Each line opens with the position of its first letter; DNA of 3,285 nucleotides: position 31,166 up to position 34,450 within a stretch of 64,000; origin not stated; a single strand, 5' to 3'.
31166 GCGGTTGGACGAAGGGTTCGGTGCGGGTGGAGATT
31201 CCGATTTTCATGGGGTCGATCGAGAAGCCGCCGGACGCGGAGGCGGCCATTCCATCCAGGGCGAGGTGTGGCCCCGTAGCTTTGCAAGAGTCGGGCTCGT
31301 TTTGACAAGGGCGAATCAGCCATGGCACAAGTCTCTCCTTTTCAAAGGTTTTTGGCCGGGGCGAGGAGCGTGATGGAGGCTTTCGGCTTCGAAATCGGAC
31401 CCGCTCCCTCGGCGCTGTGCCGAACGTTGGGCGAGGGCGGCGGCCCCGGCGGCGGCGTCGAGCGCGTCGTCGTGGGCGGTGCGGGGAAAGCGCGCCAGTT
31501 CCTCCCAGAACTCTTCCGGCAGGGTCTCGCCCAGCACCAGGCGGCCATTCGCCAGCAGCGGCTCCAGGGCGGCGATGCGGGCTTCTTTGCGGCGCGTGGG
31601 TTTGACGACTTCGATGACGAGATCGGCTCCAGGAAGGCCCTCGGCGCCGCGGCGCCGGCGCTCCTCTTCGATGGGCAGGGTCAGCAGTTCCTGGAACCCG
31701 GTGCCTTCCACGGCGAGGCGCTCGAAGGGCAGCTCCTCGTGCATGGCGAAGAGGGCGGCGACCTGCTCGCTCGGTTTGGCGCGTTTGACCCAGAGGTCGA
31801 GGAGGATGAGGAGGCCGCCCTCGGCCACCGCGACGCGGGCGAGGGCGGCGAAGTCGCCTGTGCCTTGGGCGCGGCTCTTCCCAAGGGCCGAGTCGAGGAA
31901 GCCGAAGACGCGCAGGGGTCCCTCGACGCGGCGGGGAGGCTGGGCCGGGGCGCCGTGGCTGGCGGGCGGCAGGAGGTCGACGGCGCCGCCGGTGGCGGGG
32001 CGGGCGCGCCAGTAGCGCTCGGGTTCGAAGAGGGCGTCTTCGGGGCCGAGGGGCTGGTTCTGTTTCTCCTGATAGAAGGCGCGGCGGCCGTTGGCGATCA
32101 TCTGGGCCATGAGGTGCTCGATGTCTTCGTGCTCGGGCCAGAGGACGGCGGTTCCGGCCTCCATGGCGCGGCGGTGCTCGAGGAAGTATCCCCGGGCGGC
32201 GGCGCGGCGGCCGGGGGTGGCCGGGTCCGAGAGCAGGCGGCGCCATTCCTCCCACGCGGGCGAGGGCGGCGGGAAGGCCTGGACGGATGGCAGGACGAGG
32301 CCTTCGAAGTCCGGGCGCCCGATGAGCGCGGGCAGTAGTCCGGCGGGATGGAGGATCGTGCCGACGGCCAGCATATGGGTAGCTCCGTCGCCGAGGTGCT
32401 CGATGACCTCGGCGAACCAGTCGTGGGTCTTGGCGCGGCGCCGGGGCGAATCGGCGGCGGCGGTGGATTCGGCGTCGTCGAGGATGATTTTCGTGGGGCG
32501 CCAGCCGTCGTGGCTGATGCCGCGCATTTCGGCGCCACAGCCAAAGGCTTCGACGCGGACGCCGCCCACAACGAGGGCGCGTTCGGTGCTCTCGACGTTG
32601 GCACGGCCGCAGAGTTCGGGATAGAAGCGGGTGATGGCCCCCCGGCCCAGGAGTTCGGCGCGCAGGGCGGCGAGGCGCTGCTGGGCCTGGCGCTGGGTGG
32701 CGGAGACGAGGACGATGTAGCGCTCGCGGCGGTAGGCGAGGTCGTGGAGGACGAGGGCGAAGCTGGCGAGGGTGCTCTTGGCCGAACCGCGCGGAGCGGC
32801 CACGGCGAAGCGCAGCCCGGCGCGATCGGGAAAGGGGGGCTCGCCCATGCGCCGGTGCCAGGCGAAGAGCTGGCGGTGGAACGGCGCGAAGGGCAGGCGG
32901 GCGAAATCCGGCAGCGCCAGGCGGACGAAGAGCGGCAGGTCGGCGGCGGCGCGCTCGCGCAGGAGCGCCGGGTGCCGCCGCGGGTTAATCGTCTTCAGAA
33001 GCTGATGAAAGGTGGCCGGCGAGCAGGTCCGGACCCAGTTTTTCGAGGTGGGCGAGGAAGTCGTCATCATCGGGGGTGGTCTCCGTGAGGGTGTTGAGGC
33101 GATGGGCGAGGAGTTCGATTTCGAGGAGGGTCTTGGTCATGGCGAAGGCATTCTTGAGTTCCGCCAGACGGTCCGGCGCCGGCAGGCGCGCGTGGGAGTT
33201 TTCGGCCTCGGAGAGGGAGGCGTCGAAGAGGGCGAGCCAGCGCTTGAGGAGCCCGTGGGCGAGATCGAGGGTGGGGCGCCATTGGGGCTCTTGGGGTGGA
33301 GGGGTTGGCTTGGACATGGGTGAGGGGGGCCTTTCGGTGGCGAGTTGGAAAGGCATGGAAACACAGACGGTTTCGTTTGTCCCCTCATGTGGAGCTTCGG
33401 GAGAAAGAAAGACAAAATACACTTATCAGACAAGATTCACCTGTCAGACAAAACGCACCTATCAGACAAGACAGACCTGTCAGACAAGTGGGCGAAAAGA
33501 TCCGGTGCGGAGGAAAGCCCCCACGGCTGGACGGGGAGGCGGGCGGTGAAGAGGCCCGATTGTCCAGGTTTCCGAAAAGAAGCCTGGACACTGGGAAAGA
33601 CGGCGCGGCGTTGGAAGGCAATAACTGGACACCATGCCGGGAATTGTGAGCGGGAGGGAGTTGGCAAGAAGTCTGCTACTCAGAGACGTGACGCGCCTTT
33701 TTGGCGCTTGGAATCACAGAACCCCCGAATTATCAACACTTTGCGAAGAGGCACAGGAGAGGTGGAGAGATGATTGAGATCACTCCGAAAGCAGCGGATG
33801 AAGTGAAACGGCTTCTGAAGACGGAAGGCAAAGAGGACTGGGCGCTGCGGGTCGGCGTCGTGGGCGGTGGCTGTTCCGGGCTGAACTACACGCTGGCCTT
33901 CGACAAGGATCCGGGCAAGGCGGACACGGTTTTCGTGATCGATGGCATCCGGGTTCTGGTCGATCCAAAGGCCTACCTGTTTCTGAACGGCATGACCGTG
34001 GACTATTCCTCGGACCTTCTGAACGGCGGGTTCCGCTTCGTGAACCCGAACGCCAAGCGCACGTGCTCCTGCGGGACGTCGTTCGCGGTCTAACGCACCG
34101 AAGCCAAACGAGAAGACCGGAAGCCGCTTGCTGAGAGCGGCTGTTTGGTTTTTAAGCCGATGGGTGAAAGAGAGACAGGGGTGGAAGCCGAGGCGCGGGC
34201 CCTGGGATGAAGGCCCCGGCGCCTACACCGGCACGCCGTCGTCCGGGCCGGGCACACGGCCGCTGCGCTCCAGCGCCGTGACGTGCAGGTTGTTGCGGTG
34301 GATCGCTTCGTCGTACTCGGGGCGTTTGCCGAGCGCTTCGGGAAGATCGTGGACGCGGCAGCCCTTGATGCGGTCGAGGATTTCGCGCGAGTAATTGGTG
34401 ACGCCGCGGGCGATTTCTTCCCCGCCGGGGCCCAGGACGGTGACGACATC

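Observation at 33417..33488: Four perfect-register 18-bp tandem direct repeats (iteron-like array) at the 5' end of the terminase module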

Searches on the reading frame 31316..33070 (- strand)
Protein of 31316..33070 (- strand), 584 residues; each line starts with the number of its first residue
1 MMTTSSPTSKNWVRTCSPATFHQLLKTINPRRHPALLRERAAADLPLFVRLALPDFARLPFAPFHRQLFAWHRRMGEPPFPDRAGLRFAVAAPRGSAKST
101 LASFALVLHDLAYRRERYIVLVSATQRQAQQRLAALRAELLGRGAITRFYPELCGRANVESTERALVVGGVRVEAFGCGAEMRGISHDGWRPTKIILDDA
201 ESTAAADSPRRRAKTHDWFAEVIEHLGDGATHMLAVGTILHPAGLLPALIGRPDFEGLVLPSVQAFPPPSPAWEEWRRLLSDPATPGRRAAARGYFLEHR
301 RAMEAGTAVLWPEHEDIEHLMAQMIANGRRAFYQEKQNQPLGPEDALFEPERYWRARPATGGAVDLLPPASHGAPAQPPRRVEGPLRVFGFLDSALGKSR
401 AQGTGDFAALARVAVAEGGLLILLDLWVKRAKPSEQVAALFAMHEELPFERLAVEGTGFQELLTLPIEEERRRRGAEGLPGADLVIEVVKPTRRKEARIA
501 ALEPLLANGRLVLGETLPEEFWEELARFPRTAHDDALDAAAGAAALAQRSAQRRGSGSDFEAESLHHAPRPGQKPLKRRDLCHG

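Call 8: search_protein_families(library=pfam, proteins=[window:31316-33070:-], max_evalue=0.01)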
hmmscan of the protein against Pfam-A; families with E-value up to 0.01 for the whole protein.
window:31316-33070:- (584 aa): 1 family
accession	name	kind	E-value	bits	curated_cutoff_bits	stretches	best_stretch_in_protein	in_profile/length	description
PF17289.8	Terminase_6C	-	0.00069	20.1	22.6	1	403-540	9-148/155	Terminase RNaseH-like domain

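Call 10: search_protein_families(library=phrogs, proteins=[window:31316-33070:-], max_evalue=0.001)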
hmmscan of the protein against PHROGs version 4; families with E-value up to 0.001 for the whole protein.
window:31316-33070:- (584 aa): 5 families
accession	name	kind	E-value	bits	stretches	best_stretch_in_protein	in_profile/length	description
phrog_38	-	head and packaging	5.4e-76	257.8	1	31-557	260-713/760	terminase large subunit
phrog_5573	-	head and packaging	6.9e-11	43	1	304-555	22-242/250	terminase large subunit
phrog_2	-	head and packaging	5.9e-05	23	1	7-188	231-365/807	terminase large subunit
phrog_14112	-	unknown function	0.00057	20.4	1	92-220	109-240/247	-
phrog_4758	-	head and packaging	0.00098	19.5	0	82-242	54-210/243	terminase large subunit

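Call 12: find_related_loci(query=window:31316-33070:-, collection=genome_contigs, flank=6000)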
Query window:31316-33070:- (584 aa) in genome_contigs; peptide patterns used: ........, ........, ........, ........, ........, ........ (x = any residue, [..] = any of these).
76 stretches matched a pattern; 2 encode a relative of the query (tblastn E <= 1e-3); 2 distinct loci.
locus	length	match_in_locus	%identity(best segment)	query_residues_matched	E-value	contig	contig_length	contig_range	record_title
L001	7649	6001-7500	53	37-533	5e-162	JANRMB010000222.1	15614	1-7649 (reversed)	MAG: Candidatus Sumerlaeia bacterium isolate bins.237 k141_2146625, whole genome shotgun sequence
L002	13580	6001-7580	54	13-531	1e-146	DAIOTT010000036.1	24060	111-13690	MAG TPA_asm: Candidatus Sumerlaeota bacterium isolate CTOTU7337 NODE_2255_length_24060_cov_3.282358, whole genome shotgu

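Call 20: find_homologous_proteins(query=window:31316-33070:-, max_evalue=1e-20)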
Query window:31316-33070:- (584 aa): 176 proteins with E <= 1e-20 among 8000 candidates; the best 120 are listed.
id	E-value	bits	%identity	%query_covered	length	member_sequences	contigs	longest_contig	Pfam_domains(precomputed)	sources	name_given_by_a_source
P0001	0.0e+0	1308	100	100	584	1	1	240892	-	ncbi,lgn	ncbi:MAG: hypothetical protein RLY93_12645 [Sumerlaeia bacterium]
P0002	3.9e-202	691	61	95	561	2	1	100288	-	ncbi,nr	ncbi:MAG: hypothetical protein KF858_05235 [Candidatus Sumerlaeia bacterium]|nr:hypothetical protein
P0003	2.5e-198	679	62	91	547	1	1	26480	-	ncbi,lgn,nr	ncbi:MAG: hypothetical protein PWP23_3353 [Candidatus Sumerlaeota bacterium]|nr:hypothetical protein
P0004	1.1e-194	667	62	87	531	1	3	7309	-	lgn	-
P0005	5.5e-194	664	62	90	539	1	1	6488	-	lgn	-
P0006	6.6e-193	661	60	86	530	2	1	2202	-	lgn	-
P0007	5.2e-192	658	59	91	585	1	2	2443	-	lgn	-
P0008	1.8e-187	643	57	94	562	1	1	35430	-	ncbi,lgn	-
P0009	2.0e-187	643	57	95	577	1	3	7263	-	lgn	-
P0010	8.4e-187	641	58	84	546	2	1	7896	-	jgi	-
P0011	6.8e-186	638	59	89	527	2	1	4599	-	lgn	-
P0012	1.0e-181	624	56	91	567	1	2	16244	-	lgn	-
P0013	2.1e-181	623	55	96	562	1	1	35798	-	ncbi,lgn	-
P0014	5.7e-176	605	61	83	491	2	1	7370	-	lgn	-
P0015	1.5e-175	604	54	95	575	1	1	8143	PF17289.9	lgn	-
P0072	1.7e-113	399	41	91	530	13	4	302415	-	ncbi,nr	ncbi:MAG TPA: phage terminase large subunit [Candidatus Sumerlaeota bacterium]|nr:phage terminase la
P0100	9.2e-102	360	46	80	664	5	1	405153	PF17289.9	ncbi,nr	ncbi:hypothetical protein CVU37_05955 [candidate division BRC1 bacterium HGW-BRC1-1]|nr:MAG: hypothe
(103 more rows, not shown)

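Call 22: find_encoding_contigs(protein=P0002, flank=5000, max_places=2)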
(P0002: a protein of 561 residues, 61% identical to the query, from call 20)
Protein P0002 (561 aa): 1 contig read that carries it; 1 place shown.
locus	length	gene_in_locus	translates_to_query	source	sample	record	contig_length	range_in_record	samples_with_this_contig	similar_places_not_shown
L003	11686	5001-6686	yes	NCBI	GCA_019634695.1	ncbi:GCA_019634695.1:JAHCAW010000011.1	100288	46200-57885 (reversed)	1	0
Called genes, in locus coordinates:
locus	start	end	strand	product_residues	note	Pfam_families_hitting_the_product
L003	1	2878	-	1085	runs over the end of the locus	PF03781:FGE-sulfatase, PF04151:PPC (faint)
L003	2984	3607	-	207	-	PF01712:dNK (weak), PF02223:Thymidylate_kin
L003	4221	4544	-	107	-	PF01521:Fe-S_biosyn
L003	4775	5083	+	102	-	-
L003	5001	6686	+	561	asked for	-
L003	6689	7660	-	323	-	PF00246:Peptidase_M14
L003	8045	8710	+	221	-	PF00834:Ribul_P_3_epim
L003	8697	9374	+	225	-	PF02224:Cytidylate_kin, PF13189:Cytidylate_kin2 (weak), PF13238:AAA_18 (faint)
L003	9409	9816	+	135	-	PF13439:Glyco_transf_4, PF13579:Glyco_trans_4_4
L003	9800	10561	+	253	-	PF00534:Glycos_transf_1, PF13692:Glyco_trans_1_4, PF13524:Glyco_trans_1_2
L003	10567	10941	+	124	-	-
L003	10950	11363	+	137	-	PF00581:Rhodanese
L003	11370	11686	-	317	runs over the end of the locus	PF04018:VCA0040-like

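Call 23: find_encoding_contigs(protein=P0003, flank=5000, max_places=2)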
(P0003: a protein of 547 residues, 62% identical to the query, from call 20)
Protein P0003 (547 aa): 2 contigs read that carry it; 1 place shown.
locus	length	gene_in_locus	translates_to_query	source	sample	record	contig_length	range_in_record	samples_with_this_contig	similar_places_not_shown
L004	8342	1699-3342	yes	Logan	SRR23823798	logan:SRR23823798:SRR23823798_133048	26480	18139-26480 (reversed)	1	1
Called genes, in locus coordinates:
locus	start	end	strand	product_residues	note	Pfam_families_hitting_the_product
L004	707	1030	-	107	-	PF01521:Fe-S_biosyn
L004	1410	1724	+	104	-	-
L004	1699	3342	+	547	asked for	-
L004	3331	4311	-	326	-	PF00246:Peptidase_M14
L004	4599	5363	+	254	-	PF00834:Ribul_P_3_epim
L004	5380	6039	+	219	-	PF02224:Cytidylate_kin, PF13189:Cytidylate_kin2 (weak), PF13238:AAA_18 (faint)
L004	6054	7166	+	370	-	PF13439:Glyco_transf_4, PF13477:Glyco_trans_4_2 (faint), PF13579:Glyco_trans_4_4, PF00534:Glycos_transf_1, PF13692:Glyco_trans_1_4, PF13524:Glyco_trans_1_2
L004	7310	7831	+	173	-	PF22769:DCD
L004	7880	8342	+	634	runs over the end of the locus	-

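Call 24: find_encoding_contigs(protein=P0008, flank=5000, max_places=2)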
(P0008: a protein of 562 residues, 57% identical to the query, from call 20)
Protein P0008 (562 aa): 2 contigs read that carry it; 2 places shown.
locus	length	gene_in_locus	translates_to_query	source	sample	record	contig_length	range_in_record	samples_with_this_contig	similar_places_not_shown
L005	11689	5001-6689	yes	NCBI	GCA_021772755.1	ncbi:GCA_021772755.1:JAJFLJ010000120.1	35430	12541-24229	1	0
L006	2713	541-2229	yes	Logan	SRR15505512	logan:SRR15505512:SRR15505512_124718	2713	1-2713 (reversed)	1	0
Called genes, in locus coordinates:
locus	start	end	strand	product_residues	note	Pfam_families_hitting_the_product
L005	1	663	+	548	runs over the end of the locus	-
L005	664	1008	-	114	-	-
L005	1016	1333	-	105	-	-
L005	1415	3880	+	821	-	-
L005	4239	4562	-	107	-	PF01521:Fe-S_biosyn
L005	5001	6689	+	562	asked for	-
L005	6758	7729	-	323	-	PF00574:CLP_protease (faint), PF25145:NfeD1b_N (weak), PF01343:Peptidase_S49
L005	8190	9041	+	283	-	PF01416:PseudoU_synth_1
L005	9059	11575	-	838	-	PF25275:Golvesin_C, PF00041:fn3 (weak)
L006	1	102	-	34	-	?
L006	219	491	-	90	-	-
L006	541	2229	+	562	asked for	-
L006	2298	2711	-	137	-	?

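Call 32: find_encoding_contigs(protein=P0004, flank=3000, max_places=1)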
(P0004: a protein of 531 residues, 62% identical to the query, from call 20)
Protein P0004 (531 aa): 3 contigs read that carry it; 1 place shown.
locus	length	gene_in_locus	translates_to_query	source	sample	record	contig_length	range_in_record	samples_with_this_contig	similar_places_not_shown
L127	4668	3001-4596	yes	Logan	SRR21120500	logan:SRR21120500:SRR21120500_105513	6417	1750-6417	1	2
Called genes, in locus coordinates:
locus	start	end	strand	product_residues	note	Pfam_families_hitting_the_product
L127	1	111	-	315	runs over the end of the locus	-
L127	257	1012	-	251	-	PF12679:ABC2_membrane_2, PF12730:ABC2_membrane_4, PF12698:ABC2_membrane_3 (weak)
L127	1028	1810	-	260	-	PF12679:ABC2_membrane_2, PF10920:DUF2705 (weak), PF12698:ABC2_membrane_3 (weak), PF12730:ABC2_membrane_4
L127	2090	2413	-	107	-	PF01521:Fe-S_biosyn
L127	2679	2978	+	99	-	-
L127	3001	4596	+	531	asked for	-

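Call 33: find_encoding_contigs(protein=P0005, flank=3000, max_places=1)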
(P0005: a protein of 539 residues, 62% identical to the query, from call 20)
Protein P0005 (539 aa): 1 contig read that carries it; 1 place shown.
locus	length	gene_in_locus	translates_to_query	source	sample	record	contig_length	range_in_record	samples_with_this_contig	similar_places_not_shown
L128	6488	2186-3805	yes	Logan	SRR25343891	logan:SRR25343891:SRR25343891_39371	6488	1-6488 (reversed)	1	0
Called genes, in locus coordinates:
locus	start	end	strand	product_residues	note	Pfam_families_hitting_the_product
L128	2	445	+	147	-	?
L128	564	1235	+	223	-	PF07963:N_methyl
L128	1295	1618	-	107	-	PF01521:Fe-S_biosyn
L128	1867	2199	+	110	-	-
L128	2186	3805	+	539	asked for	-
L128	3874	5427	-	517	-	-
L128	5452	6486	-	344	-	?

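Call 34: find_encoding_contigs(protein=P0014, flank=3000, max_places=1)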
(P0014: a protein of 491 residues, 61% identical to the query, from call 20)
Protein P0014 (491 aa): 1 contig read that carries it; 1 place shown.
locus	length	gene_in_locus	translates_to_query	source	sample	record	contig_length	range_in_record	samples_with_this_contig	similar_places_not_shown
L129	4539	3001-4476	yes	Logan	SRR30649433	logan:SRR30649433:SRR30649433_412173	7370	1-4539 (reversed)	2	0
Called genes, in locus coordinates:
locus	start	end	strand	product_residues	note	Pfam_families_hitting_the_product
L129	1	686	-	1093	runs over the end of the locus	PF03781:FGE-sulfatase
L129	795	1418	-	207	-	PF01712:dNK (weak), PF02223:Thymidylate_kin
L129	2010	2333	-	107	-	PF01521:Fe-S_biosyn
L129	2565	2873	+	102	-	-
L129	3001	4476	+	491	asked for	-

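Call 35: find_encoding_contigs(protein=P0013, flank=3000, max_places=1)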
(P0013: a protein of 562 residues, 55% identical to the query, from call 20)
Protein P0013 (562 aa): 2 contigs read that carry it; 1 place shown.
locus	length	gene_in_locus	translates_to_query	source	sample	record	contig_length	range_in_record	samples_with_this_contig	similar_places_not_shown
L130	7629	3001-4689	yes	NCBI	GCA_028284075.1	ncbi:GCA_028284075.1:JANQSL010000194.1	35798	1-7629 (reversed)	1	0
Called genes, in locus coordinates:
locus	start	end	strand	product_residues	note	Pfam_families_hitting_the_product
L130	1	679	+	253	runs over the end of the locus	PF01547:SBP_bac_1, PF13531:SBP_bac_11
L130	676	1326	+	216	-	PF00528:BPD_transp_1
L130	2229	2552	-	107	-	PF01521:Fe-S_biosyn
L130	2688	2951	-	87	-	-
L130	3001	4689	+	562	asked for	-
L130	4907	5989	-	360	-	-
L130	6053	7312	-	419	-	PF04055:Radical_SAM, PF13186:SPASM (weak)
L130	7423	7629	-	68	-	?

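Call 39: search_dna_similar(query=window:31316-33070:-, collection=phages, mode=protein, max_rows=15)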
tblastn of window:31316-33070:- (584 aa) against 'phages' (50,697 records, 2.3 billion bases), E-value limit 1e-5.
Records with a match: 283; places in all: 283; records where one place covers at least 80% of the query: 113.
Best place of each record, by identity: <60% 283.
By first word of the organism name: Pseudomonas 121; Ralstonia 98; Paenibacillus 13; Bacillus 12; Bacteriophage 11; Burkholderia 4; Clostridium 3; Rhodobacter 3; Faecalibacterium 2; Haemophilus 2; and 11 more.
By host as written in the record: Ralstonia solanacearum 70; - 36; Pseudomonas aeruginosa 35; Pseudomonas aeruginosa PA14 32; Paenibacillus larvae 11; Ralstonia solanacearum Race 3, Biovar 1 6; Bacillus alcalophilus CGMCC 1.3604 3; Helicobacter pullorum 3; and 71 more.
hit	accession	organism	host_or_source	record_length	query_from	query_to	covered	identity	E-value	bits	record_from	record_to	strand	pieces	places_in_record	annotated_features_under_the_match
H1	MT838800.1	Bacteriophage sp.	human fecal samples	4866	63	513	77%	32.8%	9e-49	188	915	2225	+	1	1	record has no annotation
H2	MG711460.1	Faecalibacterium phage FP_Mushu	Faecalibacterium prausnitzii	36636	35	511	82%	30.5%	2e-47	185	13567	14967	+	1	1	terminase large subunit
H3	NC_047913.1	Faecalibacterium phage FP_Mushu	Faecalibacterium prausnitzii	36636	35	511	82%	30.5%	2e-47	185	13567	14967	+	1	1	terminase large subunit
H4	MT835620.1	Bacteriophage sp.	human fecal samples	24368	35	511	82%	30.5%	2e-47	184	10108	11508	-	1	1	record has no annotation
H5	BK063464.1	Mushuvirus mushu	Oscillospiraceae sp. ER4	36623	35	511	82%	30.3%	6e-47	183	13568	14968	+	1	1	terminase large subunit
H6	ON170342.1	Ralstonia phage YO374_1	Ralstonia solanacearum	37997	38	533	85%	28.8%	2e-38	157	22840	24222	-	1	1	record has no annotation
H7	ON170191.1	Ralstonia phage YO108_2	Ralstonia solanacearum T328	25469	38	533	85%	28.6%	9e-39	158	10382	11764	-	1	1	record has no annotation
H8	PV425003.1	Pseudomonas phage vB_PaeM_GXNNB6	Pseudomonas aeruginosa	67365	35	533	85%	28.2%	4e-35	147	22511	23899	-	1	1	hypothetical protein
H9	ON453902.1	Clostridium phage Villandry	Enterocloster clostridioformis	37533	34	529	85%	28.2%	1e-42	170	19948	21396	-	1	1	terminase large subunit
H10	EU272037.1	Pseudomonas phage MP38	Pseudomonas aeruginosa PA14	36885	35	533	85%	28.0%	2e-35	149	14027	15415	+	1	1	ORF26: hypothetical protein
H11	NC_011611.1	Pseudomonas phage MP38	Pseudomonas aeruginosa PA14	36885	35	533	85%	28.0%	2e-35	149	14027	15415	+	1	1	ORF26: terminase large subunit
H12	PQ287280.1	Pseudomonas phage Komp_PA14_H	Pseudomonas aeruginosa PA14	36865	35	533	85%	28.0%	2e-35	148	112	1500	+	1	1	terminase large subunit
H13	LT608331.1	Pseudomonas phage vB_PaeS_PcyII-40_PfII40a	-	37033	35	533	85%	28.0%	2e-35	148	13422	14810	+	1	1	hypothetical protein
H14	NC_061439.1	Pseudomonas phage vB_PaeS_PcyII-40_PfII40a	-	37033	35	533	85%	28.0%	2e-35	148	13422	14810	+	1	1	hypothetical protein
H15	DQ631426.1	Pseudomonas phage DMS3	-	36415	35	533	85%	28.0%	2e-35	148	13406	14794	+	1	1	hypothetical protein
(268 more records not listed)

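Call 42: search_protein_families(library=padloc, proteins=[window:31316-33070:-], max_evalue=0.01)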
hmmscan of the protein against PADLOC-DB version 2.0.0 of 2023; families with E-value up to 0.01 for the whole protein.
window:31316-33070:- (584 aa): 1 family
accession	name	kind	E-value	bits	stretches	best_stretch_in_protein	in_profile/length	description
PDLC00496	JetB1|JetB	-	0.003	15.3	1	97-132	124-159/321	DUF4194 domain; MukE-like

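Call 53: find_encoding_contigs(protein=P0100, flank=9000, max_places=1)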
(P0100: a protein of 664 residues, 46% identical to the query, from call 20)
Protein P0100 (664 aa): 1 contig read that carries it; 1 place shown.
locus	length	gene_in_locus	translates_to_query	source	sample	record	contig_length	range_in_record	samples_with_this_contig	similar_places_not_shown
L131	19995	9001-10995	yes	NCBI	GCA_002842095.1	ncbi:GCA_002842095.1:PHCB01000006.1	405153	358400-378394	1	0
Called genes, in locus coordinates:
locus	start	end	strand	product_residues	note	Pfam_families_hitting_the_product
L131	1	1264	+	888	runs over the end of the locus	PF00989:PAS, PF08448:PAS_4, PF13426:PAS_9, PF08448:PAS_4, PF00989:PAS, PF08448:PAS_4, PF08447:PAS_3, PF00989:PAS, +10 more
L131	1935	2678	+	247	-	PF02353:CMAS (weak), PF13489:Methyltransf_23, PF01209:Ubie_methyltran, PF05175:MTS (weak), PF08241:Methyltransf_11, PF08242:Methyltransf_12, PF13649:Methyltransf_25, PF13847:Methyltransf_31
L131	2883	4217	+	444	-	PF11340:DUF3142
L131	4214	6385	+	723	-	-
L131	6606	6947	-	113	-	-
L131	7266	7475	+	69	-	-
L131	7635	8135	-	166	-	PF07681:DoxX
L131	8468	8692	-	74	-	-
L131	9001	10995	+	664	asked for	PF17289:Terminase_6C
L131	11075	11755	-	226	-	PF07963:N_methyl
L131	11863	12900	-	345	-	PF13528:Glyco_trans_1_3, PF04101:Glyco_tran_28_C (weak)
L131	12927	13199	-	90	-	PF08712:Nfu_N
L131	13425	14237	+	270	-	PF00106:adh_short, PF08659:KR, PF13561:adh_short_C2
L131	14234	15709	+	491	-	PF01565:FAD_binding_4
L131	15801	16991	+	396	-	PF13426:PAS_9 (weak), PF00512:HisKA, PF02518:HATPase_c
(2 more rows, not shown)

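Call 54: find_encoding_contigs(protein=P0072, flank=9000, max_places=1)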
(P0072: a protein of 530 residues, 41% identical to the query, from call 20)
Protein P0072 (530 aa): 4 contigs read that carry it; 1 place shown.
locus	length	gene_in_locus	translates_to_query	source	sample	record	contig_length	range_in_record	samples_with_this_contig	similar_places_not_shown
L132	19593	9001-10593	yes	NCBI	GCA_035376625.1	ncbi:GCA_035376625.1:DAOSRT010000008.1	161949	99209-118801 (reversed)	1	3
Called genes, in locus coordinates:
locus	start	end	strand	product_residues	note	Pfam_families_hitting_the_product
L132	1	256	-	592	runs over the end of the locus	PF08439:Peptidase_M3_N, PF01432:Peptidase_M3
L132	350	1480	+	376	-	PF01702:TGT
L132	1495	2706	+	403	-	-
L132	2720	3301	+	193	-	-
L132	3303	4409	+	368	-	PF20903:SPL, PF04055:Radical_SAM (faint)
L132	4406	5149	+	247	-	PF01048:PNP_UDP_1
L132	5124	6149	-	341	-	PF00877:NLPC_P60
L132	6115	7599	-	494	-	PF01565:FAD_binding_4, PF02913:FAD-oxidase_C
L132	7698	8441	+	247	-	-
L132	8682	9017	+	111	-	-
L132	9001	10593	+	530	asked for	-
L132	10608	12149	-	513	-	-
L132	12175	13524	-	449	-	PF02347:GDC-P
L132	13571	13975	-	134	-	PF01597:GCV_H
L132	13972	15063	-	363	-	PF01571:GCV_T, PF08669:GCV_T_C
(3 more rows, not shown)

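Call 76: find_related_loci(query=A4, collection=viral_contigs, flank=4000)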
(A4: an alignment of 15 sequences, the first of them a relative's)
Query A4 (584 aa) in viral_contigs; peptide patterns used: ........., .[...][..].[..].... (x = any residue, [..] = any of these).
600 stretches matched a pattern (row limit reached: there are more); 591 encode a relative of the query (tblastn E <= 1e-3); the best 80 are kept; 80 distinct loci.
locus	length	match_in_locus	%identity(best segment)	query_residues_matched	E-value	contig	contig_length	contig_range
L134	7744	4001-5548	34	19-539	1e-87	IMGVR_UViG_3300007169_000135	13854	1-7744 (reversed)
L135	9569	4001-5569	30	29-559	2e-81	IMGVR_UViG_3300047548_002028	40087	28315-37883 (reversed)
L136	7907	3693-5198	31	40-552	5e-80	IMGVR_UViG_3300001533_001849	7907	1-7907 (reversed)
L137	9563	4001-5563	33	31-539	7e-79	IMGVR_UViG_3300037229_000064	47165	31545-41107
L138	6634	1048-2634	29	8-539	2e-78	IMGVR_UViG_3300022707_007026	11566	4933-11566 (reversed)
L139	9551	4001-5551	30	13-539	3e-78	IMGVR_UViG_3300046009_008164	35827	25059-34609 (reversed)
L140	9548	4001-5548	30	22-549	3e-77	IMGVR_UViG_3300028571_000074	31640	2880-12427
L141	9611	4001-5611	31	21-548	5e-75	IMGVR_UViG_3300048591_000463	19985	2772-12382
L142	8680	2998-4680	30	1-554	3e-75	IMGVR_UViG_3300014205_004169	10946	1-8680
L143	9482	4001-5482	32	35-539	5e-72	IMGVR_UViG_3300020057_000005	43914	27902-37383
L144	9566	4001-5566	31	10-539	2e-70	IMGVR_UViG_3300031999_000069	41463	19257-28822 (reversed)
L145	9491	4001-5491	31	38-547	7e-70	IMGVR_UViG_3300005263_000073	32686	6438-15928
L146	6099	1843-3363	29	40-552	8e-70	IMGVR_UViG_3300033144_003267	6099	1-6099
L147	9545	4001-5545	31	29-554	5e-69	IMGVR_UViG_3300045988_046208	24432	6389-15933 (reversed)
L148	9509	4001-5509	31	38-553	4e-69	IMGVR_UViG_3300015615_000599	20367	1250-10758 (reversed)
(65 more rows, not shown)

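Call 80: search_solved_structures(query=A4, max_evalue=0.001)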
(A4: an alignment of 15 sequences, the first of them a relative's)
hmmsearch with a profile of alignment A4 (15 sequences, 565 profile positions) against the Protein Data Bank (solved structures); distinct sequences matched with E-value up to 0.001: 0.

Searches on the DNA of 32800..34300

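Call 13: search_rna_families(source=window, start=32800, end=34300, threshold=evalue, max_evalue=1)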
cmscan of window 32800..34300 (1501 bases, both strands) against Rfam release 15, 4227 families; matches with E-value up to 1: 1.
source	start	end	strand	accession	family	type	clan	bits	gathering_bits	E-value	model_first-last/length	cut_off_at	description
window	33385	33435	-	RF00273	SNORD59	Gene; snRNA; snoRNA; CD-box;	CL00065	20.7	45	0.38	1-73/73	no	Small nucleolar RNA SNORD59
